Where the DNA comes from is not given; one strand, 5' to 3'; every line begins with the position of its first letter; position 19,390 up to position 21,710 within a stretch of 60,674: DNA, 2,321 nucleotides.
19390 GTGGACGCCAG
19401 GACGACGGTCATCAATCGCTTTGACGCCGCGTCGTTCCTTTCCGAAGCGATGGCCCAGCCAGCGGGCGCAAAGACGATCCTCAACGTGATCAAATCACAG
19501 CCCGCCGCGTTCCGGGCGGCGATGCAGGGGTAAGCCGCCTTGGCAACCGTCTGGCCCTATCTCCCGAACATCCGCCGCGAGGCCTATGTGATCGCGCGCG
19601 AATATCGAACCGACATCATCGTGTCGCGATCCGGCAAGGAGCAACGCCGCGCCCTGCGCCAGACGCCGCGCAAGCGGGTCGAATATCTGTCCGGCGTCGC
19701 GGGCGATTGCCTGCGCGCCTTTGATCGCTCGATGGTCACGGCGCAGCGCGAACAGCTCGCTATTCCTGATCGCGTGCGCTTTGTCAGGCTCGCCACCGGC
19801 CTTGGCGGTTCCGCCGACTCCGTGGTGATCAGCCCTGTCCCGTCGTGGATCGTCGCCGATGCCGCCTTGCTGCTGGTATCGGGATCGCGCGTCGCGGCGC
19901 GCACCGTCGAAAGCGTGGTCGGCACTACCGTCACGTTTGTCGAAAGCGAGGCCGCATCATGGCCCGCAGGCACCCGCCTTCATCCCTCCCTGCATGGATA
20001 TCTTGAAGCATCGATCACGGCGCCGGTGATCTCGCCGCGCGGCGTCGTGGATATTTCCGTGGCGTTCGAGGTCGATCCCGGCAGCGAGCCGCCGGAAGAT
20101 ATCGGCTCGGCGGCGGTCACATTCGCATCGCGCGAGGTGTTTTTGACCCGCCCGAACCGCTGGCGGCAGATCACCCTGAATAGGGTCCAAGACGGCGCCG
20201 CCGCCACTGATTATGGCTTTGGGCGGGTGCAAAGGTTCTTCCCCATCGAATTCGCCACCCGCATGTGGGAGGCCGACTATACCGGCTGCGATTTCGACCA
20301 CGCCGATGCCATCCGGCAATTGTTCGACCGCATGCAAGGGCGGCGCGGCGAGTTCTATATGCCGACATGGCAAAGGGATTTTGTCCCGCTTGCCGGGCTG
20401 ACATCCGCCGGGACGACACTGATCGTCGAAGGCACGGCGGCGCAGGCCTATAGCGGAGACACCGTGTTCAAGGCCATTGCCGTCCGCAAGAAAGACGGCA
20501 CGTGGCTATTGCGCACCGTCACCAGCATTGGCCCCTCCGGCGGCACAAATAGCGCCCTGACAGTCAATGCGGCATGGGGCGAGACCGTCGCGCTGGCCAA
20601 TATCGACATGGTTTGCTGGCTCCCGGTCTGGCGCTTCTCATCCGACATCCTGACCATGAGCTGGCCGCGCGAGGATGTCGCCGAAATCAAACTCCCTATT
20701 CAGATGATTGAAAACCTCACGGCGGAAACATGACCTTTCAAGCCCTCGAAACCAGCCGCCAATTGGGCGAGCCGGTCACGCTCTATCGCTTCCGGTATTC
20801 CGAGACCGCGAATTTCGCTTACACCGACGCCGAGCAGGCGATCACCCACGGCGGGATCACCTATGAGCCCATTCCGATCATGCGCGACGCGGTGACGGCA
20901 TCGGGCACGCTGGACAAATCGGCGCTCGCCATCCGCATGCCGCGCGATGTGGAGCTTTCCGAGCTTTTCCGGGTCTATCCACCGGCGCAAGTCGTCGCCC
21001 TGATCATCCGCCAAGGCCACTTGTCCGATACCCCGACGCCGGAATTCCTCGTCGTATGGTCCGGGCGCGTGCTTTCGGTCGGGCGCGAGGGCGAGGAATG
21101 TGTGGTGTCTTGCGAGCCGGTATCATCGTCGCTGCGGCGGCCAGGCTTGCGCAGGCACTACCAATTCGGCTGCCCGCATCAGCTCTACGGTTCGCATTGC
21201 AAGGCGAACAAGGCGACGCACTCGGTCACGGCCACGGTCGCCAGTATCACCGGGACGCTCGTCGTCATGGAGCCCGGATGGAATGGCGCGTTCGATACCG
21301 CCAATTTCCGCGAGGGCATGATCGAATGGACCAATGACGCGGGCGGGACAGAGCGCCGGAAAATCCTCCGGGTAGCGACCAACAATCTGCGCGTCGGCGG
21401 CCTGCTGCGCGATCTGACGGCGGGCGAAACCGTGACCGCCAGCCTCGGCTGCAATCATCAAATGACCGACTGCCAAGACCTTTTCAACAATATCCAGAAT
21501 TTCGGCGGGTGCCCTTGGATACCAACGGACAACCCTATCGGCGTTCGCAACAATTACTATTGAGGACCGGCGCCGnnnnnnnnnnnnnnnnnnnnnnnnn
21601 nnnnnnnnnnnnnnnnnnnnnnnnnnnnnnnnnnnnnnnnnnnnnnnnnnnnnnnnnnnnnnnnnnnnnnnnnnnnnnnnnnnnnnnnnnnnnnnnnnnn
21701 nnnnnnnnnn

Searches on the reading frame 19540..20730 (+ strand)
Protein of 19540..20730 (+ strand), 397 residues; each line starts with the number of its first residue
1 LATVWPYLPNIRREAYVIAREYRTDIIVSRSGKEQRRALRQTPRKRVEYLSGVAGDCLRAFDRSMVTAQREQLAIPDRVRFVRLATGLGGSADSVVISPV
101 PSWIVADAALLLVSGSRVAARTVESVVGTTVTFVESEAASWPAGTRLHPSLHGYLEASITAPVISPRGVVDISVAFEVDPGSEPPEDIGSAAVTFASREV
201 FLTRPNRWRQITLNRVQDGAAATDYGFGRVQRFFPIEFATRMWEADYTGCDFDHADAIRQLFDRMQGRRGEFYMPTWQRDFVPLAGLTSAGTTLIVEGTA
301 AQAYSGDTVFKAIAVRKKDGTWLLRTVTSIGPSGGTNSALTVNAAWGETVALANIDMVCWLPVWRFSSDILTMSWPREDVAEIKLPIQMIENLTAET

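Call 3: search_protein_families(library=pfam, proteins=[window:19540-20730:+], max_evalue=0.1)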
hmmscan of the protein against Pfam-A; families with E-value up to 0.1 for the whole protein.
window:19540-20730:+ (397 aa): 1 family
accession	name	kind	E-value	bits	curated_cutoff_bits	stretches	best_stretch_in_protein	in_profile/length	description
PF09343.15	DUF2460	-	0.0056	16.6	30.4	1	20-48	17-45/205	Conserved hypothetical protein 2217 (DUF2460)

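Call 4: search_protein_families(library=phrogs, proteins=[window:19540-20730:+], max_evalue=0.1)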
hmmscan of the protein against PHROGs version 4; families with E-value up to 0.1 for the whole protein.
window:19540-20730:+ (397 aa): 2 families
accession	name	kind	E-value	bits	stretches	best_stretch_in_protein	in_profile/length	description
phrog_1082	-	tail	6.5e-68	230.5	1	2-392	507-896/1061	tail assembly protein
phrog_37552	-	tail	6.7e-13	49.8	1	258-391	57-185/189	tail protein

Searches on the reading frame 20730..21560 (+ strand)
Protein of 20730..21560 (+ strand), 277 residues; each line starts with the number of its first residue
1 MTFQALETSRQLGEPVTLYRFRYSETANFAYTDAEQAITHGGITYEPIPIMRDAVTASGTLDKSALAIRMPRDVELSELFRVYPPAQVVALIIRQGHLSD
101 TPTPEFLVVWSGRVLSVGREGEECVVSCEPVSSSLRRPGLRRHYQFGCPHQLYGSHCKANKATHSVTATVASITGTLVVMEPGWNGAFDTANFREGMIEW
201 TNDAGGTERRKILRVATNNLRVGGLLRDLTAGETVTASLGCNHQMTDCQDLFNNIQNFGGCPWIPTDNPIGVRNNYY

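Call 3: search_protein_families(library=pfam, proteins=[window:20730-21560:+], max_evalue=0.1)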
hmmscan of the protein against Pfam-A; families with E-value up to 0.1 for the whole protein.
window:20730-21560:+ (277 aa): 2 families
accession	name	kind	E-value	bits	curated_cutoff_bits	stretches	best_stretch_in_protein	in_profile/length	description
PF09356.15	Phage_BR0599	-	4.6e-13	49.8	22.9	1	192-267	2-79/80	Phage conserved hypothetical protein BR0599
PF09931.15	Phage_phiJL001_Gp84_N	-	4.5e-10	40.3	26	1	17-160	17-160/160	Baseplate hub protein, N-terminal attachment domain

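Call 4: search_protein_families(library=phrogs, proteins=[window:20730-21560:+], max_evalue=0.1)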
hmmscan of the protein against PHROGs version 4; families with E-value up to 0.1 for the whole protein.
window:20730-21560:+ (277 aa): 5 families
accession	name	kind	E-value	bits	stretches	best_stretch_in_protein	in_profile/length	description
phrog_778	-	tail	1.9e-77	261.5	1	1-273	1-272/287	tail assembly protein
phrog_15205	-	tail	1.3e-39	137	1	23-271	220-462/467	tail assembly protein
phrog_28246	-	tail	1.3e-20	75.1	1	137-270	3-134/140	tail assembly protein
phrog_35248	-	unknown function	1.9e-11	45.1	1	1-102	1-101/120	-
phrog_18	-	tail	0.021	15.1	0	241-264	353-378/573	minor tail protein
